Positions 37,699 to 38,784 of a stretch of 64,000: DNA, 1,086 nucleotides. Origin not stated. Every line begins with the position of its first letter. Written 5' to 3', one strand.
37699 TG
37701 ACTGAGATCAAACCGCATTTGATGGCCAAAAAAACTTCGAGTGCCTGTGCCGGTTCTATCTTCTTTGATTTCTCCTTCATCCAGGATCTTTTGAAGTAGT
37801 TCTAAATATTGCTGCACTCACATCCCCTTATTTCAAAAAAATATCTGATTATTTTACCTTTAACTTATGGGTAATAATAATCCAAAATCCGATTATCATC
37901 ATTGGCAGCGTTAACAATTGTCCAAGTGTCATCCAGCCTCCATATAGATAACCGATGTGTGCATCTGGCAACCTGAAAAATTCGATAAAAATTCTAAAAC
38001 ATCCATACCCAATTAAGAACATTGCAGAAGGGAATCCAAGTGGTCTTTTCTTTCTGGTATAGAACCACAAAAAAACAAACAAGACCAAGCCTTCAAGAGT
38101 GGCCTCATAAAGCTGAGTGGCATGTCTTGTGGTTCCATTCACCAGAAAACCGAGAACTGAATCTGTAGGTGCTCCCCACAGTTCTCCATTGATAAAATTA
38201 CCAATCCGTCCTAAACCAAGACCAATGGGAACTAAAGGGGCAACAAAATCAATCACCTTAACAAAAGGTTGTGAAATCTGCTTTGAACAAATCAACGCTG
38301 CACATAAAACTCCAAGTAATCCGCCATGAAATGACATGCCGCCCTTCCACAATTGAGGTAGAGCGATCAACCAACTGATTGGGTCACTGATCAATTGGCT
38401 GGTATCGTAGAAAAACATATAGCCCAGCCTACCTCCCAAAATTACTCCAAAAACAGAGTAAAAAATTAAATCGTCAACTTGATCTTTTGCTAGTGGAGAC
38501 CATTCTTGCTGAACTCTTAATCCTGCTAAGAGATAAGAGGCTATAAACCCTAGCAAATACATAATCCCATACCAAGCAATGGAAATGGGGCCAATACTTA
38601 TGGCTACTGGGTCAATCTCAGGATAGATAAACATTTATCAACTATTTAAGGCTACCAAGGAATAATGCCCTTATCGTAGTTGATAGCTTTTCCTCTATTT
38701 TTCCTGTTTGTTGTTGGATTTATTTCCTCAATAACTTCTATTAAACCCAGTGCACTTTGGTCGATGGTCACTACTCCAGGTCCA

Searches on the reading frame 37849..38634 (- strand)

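Call 31: search_protein_families(library=pfam, proteins=[window:37849-38634:-], max_evalue=0.001)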
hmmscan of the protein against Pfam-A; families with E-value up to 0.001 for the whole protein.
window:37849-38634:- (261 aa): 1 family
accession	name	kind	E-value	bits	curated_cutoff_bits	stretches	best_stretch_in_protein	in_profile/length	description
PF01790.23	LGT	-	3.8e-72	242.9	24.9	1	9-254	1-239/240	Prolipoprotein diacylglyceryl transferase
